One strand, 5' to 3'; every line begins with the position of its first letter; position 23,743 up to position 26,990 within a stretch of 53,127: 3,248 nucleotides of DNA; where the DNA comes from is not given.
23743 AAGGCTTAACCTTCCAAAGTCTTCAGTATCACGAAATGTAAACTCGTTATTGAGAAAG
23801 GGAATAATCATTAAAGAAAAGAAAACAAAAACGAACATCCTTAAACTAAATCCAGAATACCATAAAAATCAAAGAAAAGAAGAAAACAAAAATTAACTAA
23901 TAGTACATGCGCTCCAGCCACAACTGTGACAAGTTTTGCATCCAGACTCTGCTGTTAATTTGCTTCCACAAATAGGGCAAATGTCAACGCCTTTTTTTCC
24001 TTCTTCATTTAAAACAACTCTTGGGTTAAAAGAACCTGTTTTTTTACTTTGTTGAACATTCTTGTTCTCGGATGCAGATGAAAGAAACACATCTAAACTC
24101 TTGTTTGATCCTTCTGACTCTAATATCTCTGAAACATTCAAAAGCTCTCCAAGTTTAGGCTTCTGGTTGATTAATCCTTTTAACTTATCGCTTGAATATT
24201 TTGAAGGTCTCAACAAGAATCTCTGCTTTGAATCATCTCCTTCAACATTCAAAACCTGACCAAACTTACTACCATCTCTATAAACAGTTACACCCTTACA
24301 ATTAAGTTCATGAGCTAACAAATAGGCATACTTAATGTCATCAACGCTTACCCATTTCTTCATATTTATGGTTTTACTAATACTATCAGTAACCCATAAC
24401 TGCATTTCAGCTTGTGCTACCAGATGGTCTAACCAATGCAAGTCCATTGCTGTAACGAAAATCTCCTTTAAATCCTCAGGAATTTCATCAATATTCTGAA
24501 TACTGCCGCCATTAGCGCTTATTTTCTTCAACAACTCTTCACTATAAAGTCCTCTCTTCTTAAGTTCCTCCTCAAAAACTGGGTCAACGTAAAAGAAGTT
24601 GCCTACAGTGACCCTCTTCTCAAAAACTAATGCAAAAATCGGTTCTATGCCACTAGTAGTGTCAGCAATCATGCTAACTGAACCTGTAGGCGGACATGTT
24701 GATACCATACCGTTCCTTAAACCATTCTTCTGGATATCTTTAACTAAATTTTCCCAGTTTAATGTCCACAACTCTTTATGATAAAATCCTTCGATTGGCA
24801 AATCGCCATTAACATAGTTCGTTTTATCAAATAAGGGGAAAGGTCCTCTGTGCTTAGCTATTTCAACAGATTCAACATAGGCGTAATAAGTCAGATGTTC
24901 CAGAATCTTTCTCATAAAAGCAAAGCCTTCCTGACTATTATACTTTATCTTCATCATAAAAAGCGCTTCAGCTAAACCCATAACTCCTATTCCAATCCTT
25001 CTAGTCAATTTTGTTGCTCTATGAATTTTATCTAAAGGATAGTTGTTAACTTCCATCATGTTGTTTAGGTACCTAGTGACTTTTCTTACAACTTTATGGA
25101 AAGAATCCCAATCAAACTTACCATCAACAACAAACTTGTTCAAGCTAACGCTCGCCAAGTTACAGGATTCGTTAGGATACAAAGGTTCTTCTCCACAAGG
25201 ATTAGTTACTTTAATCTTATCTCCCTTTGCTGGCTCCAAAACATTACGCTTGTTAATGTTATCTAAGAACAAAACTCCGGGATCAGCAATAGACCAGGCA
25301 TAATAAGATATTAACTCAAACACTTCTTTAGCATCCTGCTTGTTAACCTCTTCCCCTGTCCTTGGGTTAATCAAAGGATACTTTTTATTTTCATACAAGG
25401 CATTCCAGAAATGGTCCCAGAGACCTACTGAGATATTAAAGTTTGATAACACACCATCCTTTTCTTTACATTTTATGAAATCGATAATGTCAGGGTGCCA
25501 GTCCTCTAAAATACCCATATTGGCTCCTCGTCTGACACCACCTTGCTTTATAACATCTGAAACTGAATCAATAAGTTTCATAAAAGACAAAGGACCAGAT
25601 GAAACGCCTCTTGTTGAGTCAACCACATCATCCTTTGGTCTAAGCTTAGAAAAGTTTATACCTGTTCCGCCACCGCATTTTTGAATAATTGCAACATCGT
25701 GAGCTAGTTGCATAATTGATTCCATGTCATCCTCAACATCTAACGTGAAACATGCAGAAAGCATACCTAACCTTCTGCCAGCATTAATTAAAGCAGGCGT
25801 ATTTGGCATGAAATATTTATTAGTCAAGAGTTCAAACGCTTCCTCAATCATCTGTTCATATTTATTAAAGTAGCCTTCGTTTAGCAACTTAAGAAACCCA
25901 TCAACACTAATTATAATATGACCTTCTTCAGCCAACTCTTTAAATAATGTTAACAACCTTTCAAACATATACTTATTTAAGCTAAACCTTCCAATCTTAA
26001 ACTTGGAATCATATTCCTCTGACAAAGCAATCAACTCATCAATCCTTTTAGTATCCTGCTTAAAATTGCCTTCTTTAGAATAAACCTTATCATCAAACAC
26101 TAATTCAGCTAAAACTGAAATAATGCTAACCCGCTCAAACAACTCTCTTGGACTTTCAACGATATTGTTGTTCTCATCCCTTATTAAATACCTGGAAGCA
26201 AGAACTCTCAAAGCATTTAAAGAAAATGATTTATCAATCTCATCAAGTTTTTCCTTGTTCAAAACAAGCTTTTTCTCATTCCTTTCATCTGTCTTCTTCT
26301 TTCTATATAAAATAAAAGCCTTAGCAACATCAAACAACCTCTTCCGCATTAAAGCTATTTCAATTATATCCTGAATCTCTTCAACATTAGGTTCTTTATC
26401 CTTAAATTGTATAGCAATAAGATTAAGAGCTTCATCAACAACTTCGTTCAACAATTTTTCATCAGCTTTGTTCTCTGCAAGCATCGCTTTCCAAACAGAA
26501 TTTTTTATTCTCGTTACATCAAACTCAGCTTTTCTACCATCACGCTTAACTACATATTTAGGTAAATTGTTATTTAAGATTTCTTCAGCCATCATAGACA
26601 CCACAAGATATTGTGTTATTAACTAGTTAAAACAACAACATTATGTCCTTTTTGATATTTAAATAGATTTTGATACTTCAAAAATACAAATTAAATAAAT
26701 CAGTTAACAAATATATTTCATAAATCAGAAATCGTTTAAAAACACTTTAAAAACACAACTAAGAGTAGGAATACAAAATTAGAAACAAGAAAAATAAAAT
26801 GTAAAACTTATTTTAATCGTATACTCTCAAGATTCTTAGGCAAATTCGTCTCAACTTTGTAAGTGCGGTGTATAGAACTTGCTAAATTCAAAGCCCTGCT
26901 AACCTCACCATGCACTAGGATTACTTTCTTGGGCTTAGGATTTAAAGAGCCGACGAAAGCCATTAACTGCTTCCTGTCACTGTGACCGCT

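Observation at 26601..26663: Bacterial-type tandem NrdR operator on an archaeal TATA promoter of nrdJ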

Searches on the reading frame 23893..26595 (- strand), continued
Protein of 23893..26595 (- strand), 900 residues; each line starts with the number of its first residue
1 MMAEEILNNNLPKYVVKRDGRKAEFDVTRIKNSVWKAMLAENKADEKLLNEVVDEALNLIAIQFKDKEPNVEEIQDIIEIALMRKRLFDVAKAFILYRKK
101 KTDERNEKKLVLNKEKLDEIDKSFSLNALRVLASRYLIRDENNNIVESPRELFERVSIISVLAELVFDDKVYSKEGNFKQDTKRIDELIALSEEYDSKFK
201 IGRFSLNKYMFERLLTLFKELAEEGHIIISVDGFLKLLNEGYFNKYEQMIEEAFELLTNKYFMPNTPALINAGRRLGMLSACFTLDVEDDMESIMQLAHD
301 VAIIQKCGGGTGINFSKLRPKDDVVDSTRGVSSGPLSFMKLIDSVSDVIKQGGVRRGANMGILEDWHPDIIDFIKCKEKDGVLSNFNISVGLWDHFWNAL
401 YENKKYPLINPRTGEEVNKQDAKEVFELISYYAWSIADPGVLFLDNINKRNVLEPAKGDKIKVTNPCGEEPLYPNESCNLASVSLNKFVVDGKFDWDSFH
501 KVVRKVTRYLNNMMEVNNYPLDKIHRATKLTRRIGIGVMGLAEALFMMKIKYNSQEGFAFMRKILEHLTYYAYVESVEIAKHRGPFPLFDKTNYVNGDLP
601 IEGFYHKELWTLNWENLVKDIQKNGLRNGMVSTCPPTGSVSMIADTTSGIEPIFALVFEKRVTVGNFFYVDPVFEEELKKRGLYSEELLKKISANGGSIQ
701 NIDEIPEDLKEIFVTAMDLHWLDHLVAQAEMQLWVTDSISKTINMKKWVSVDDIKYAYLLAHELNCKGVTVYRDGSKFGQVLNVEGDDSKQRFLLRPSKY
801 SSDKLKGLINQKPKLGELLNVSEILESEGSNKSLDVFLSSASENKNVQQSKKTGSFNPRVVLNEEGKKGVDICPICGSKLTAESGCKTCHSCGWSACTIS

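Call 63: list_cluster_members(proteins=[P0122, P0140, P0179, P0182, P0187, P0196, P0208, P0232, P0237, P0238])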
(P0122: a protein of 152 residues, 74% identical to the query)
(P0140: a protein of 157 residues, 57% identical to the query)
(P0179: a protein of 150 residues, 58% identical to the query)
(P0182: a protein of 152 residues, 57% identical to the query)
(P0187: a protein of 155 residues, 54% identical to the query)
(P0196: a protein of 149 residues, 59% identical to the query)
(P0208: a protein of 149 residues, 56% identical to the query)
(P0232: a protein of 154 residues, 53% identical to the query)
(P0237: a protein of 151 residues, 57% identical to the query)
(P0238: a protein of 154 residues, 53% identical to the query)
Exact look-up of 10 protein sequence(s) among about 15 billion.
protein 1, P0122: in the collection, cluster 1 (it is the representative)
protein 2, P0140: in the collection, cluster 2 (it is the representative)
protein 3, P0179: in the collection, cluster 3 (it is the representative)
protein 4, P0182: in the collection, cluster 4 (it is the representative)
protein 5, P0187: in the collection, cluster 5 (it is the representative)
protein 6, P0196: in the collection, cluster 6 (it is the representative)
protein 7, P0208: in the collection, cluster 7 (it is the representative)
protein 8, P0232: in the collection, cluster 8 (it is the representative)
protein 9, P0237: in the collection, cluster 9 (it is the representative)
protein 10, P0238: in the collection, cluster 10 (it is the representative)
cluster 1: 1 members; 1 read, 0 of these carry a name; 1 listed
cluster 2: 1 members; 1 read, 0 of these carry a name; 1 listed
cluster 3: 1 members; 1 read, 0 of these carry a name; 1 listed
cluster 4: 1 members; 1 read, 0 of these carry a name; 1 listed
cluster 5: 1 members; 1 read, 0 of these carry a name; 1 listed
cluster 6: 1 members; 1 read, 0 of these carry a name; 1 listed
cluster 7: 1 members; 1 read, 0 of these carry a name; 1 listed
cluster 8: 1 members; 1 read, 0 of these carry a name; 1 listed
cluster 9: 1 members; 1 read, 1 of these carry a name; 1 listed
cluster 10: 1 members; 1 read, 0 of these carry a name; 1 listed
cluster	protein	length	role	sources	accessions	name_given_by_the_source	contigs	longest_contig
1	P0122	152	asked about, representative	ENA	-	-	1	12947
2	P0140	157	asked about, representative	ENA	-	-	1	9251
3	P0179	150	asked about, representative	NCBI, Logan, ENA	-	-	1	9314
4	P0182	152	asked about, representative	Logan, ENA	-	-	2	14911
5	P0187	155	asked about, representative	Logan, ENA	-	-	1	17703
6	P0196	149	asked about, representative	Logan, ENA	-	-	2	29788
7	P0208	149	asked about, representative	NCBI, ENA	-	-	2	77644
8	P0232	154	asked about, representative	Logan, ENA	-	-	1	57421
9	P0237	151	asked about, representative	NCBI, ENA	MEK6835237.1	MAG: transcriptional regulator NrdR [Nanoarchaeota archaeon]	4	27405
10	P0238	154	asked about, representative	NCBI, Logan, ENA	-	-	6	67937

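Call 64: find_encoding_contigs(protein=P0208, flank=6000, max_places=4)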
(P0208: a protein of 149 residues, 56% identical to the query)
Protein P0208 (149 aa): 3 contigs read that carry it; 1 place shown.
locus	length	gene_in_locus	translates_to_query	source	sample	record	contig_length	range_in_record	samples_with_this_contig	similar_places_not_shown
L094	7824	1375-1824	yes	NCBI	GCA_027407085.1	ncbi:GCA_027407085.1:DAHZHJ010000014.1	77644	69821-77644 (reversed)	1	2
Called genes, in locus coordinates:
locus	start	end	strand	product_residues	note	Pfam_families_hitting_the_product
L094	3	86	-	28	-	?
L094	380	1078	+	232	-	PF13505:OMP_b-brl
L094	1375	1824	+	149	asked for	PF22811:Zn_ribbon_NrdR, PF03477:ATP-cone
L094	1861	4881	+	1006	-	PF03477:ATP-cone, PF13597:NRDD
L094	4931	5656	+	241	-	PF04055:Radical_SAM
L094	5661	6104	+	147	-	PF00692:dUTPase, PF22769:DCD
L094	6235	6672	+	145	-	PF00011:HSP20, PF17886:ArsA_HSP20 (weak)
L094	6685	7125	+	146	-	PF00011:HSP20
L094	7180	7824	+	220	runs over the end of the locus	-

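Call 65: find_encoding_contigs(protein=P0238, flank=6000, max_places=6)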
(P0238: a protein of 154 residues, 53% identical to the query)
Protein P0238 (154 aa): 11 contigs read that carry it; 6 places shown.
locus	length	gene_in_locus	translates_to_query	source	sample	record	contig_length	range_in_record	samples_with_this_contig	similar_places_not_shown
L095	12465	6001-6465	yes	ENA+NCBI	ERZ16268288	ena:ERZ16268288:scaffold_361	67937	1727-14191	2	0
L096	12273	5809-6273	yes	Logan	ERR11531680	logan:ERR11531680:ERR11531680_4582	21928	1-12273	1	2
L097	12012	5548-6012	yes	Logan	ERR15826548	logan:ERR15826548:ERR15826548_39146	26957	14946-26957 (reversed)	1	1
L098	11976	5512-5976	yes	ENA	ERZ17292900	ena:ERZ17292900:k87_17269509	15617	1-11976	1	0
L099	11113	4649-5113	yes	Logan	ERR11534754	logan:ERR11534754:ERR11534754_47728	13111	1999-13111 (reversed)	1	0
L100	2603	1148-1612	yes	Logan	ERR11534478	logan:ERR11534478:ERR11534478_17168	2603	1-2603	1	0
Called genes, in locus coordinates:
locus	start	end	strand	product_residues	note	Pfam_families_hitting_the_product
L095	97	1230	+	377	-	-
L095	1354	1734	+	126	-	PF06397:Desulfoferrod_N, PF01880:Desulfoferrodox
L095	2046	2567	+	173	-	PF05198:IF3_N, PF00707:IF3_C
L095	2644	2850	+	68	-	PF01632:Ribosomal_L35p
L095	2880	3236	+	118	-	PF00453:Ribosomal_L20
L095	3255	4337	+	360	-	PF00254:FKBP_C, PF05698:Trigger_C (weak)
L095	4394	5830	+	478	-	PF01235:Na_Ala_symp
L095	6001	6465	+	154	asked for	PF22811:Zn_ribbon_NrdR, PF03477:ATP-cone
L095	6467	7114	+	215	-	PF02224:Cytidylate_kin, PF13189:Cytidylate_kin2, PF13238:AAA_18, PF01202:SKI (faint), PF13207:AAA_17 (faint)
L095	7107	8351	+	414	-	PF06245:DUF1015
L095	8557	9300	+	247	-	PF20582:UPF0758_N, PF04002:RadC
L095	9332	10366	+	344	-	PF06723:MreB_Mbl, PF00022:Actin (weak), PF00012:HSP70, PF14450:FtsA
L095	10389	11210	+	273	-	PF04085:MreC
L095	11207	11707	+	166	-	-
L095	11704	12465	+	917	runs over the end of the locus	PF03717:PBP_dimer, PF00905:Transpeptidase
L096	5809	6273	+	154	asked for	PF22811:Zn_ribbon_NrdR, PF03477:ATP-cone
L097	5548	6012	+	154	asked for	PF22811:Zn_ribbon_NrdR, PF03477:ATP-cone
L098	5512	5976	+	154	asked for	PF22811:Zn_ribbon_NrdR, PF03477:ATP-cone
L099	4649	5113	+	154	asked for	PF22811:Zn_ribbon_NrdR, PF03477:ATP-cone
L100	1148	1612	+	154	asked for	PF22811:Zn_ribbon_NrdR, PF03477:ATP-cone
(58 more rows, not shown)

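Call 66: search_protein_families(library=ncbifam, proteins=[P0121, P0162, window:23896-26595:-, L015:1046-1498:+], max_evalue=0.00001)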
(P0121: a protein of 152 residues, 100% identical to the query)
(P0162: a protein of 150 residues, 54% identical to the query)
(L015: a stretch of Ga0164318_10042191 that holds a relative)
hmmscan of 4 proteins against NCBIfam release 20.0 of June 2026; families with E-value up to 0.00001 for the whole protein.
P0121 (152 aa): 2 families
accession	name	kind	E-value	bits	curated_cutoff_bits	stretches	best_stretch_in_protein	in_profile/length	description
TIGR00244.1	TIGR00244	equivalog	5e-55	185.6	124.65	1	1-145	1-145/147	transcriptional regulator NrdR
NF006732.0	PRK09263.1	equivalog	4.7e-06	25.3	657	1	50-138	4-91/712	anaerobic ribonucleoside-triphosphate reductase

P0162 (150 aa): 1 family
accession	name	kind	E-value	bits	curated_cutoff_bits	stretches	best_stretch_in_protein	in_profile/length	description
TIGR00244.1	TIGR00244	equivalog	7e-61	204.6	124.65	1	1-147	1-147/147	transcriptional regulator NrdR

window:23896-26595:- (900 aa): 24 families
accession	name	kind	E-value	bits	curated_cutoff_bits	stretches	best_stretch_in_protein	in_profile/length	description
NF006207.0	PRK08332.1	equivalog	0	1231.4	2400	3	467-900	1242-1684/1684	vitamin B12-dependent ribonucleotide reductase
NF005010.0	PRK06406.1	subfamily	1.6e-213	711.2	1125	2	12-595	4-564/771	vitamin B12-dependent ribonucleotide reductase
TIGR02504.1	NrdJ_Z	equivalog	9.5e-213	708.1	399.95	1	129-782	2-606/606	adenosylcobalamin-dependent ribonucleoside-diphosphate reductase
NF006417.0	PRK08665.1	equivalog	9.3e-204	678.9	961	2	245-792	60-583/759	vitamin B12-dependent ribonucleotide reductase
TIGR02506.1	NrdE_NrdA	equivalog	1.9e-115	386.6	341.05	1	246-768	45-609/616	ribonucleoside-diphosphate reductase subunit alpha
NF005122.0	PRK06556.1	equivalog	2.4e-105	353.2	859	2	384-792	286-718/960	vitamin B12-dependent ribonucleotide reductase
NF005544.0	PRK07207.1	equivalog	1.5e-87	294.4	965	3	465-760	586-896/965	ribonucleoside-diphosphate reductase subunit alpha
NF005991.0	PRK08115.1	equivalog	1.1e-85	288.3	854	2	420-893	433-851/858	vitamin B12-dependent ribonucleotide reductase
NF005101.0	PRK06539.1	equivalog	3.1e-77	260.3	988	2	418-767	394-753/822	ribonucleoside-diphosphate reductase subunit alpha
NF006577.0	PRK09102.1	equivalog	4.6e-73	246.5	620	2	243-593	55-417/604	ribonucleoside-diphosphate reductase subunit alpha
NF009029.0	PRK12365.1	equivalog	2.8e-69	234.2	1350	3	422-740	628-960/1046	ribonucleoside-diphosphate reductase subunit alpha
NF005736.0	PRK07562.1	equivalog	2e-67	227.7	1737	4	385-592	396-603/1222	vitamin B12-dependent ribonucleotide reductase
NF009028.0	PRK12364.1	equivalog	2.9e-67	227.4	1377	3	477-658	570-744/842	ribonucleoside-diphosphate reductase subunit alpha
NF005401.0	PRK06948.1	subfamily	5.3e-65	220.2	906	1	299-782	112-590/604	ribonucleotide reductase-like protein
NF006665.0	PRK09209.1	equivalog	1.1e-61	209.2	1057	2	457-659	475-663/761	ribonucleoside-diphosphate reductase subunit alpha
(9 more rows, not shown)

L015:1046-1498:+ (151 aa): 3 families
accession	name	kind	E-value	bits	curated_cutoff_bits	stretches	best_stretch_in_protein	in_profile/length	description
TIGR00244.1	TIGR00244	equivalog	2.1e-58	196.6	124.65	1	1-145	1-145/147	transcriptional regulator NrdR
NF005497.0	PRK07111.1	equivalog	7.9e-07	27.8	764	1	49-123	3-79/746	anaerobic ribonucleoside triphosphate reductase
NF006732.0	PRK09263.1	equivalog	2.9e-06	26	657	1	49-139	3-89/712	anaerobic ribonucleoside-triphosphate reductase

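Call 76: search_protein_families(library=ncbifam, proteins=[L011:2693-4315:+, L011:719-2656:+, L011:6083-7240:-, L020:89-907:+], max_evalue=1e-10)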
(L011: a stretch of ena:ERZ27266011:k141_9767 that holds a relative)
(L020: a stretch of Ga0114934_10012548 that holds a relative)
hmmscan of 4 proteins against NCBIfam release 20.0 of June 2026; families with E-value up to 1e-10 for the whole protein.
L011:2693-4315:+ (540 aa): 17 families
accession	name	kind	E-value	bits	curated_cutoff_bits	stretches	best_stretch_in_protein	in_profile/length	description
NF041082.2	thermosome_alpha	equivalog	1.5e-213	710.4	450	1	6-519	1-518/519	thermosome subunit alpha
NF041083.2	thermosome_beta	equivalog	5.7e-213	708.6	400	1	6-519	1-519/520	thermosome subunit beta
TIGR02339.1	thermosome_arch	subfamily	1.3e-204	680.8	671.1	1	7-519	1-520/521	thermosome subunit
TIGR02344.1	chap_CCT_gamma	equivalog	1.1e-139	466.3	553.45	1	7-522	1-525/526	T-complex protein 1 subunit gamma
TIGR02340.1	chap_CCT_alpha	equivalog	2.7e-134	448.8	800.2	1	16-525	6-535/536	T-complex protein 1 subunit alpha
TIGR02345.1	chap_CCT_eta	equivalog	2.6e-130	435.2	669.2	1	7-518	3-519/523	T-complex protein 1 subunit eta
TIGR02343.1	chap_CCT_epsi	equivalog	6e-122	408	710.5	1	7-519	10-531/532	T-complex protein 1 subunit epsilon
TIGR02342.1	chap_CCT_delta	equivalog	2.1e-121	406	695.35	1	16-519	3-516/517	T-complex protein 1 subunit delta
TIGR02347.1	chap_CCT_zeta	equivalog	1.8e-117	393.1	587.15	1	19-520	13-526/531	T-complex protein 1 subunit zeta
TIGR02346.1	chap_CCT_theta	equivalog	1.2e-114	383.7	455.9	1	25-521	21-521/531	T-complex protein 1 subunit theta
TIGR02341.1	chap_CCT_beta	equivalog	3e-98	329.7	522.15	1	10-523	2-518/519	T-complex protein 1 subunit beta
NF009487.0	PRK12849.1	subfamily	4.1e-34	117.7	352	2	32-215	20-199/543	chaperonin GroEL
NF000592.1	PRK00013.1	subfamily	5.7e-28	97.7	397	2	21-243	8-220/524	chaperonin GroEL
NF009488.0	PRK12850.1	subfamily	7.4e-28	97.3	475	2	31-163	20-154/544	chaperonin GroEL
TIGR02348.1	GroEL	equivalog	5.5e-27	94.4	582.1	2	24-213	11-196/526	chaperonin GroEL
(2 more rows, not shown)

L011:719-2656:+ (645 aa): 13 families
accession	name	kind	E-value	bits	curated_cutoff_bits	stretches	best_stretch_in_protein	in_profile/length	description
NF001413.0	PRK00290.1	equivalog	1.7e-269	895.5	648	1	18-642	2-623/625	molecular chaperone DnaK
TIGR02350.1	prok_dnaK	equivalog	7.5e-259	860.1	822.55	1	19-600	1-595/596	molecular chaperone DnaK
NF009947.0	PRK13411.1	equivalog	5.3e-247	821.1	1002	2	93-608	100-608/662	molecular chaperone DnaK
NF009946.0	PRK13410.1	equivalog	5.4e-220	732.1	1019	2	97-637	106-639/669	molecular chaperone DnaK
NF003520.0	PRK05183.1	subfamily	9.6e-172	572.6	620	2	95-592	119-597/621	Fe-S protein assembly chaperone HscA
TIGR01991.1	HscA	equivalog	2.3e-171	571.3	708.55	1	21-591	2-583/600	Fe-S protein assembly chaperone HscA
NF002399.0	PRK01433.1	equivalog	3.8e-125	418.8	743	1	11-600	12-586/595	Fe-S protein assembly chaperone HscA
NF008673.0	PRK11678.1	equivalog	3.5e-24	85.4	331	1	57-204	80-234/450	molecular chaperone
NF010539.0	PRK13927.1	subfamily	1.2e-19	70.4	293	1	18-362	6-322/339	rod shape-determining protein MreB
TIGR00904.1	mreB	subfamily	7.6e-19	67.9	365.75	1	21-362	5-322/334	MreB/Mrl family cell shape determining protein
NF010540.1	PRK13929.1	exception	7.1e-16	58.2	515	1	19-363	5-321/334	rod-share determining protein MreBH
NF011660.0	PRK15080.1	equivalog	1.6e-14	53.8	182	0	109-214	77-176/277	ethanolamine utilization protein EutJ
TIGR02529.1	EutJ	subfamily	3.3e-12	46.4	152.1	0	108-214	43-143/239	ethanolamine utilization protein EutJ family protein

L011:6083-7240:- (385 aa): 1 family
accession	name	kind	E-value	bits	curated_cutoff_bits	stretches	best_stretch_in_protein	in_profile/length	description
TIGR02170.1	thyX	equivalog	8.5e-14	51.6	87.9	1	21-168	12-173/211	FAD-dependent thymidylate synthase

L020:89-907:+ (272 aa): 0 families

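Call 77: find_encoding_contigs(protein=P0123, flank=6000, max_places=2)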
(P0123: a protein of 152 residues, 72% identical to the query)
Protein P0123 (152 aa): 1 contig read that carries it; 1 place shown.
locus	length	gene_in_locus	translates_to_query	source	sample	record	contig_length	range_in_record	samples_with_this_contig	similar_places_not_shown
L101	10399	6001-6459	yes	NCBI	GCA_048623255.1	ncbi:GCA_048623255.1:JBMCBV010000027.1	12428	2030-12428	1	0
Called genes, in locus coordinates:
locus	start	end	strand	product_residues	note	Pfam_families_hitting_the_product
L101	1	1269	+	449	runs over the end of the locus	PF04055:Radical_SAM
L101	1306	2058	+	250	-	PF12705:PDDEXK_1, PF01930:Cas_Cas4 (weak)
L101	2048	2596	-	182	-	-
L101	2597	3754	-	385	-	PF02511:Thy1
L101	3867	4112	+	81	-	-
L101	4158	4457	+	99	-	-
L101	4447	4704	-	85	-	PF01985:CRS1_YhbY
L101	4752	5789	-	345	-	PF01510:Amidase_2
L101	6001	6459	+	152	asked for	PF22811:Zn_ribbon_NrdR, PF03477:ATP-cone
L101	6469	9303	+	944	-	PF03477:ATP-cone, PF00317:Ribonuc_red_lgN, PF02867:Ribonuc_red_lgC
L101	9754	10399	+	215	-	PF00501:AMP-binding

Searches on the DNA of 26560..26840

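Call 61: search_rna_families(source=window, start=26560, end=26840, threshold=evalue, max_evalue=1)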
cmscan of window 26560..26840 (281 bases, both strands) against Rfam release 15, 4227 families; matches with E-value up to 1: 0.
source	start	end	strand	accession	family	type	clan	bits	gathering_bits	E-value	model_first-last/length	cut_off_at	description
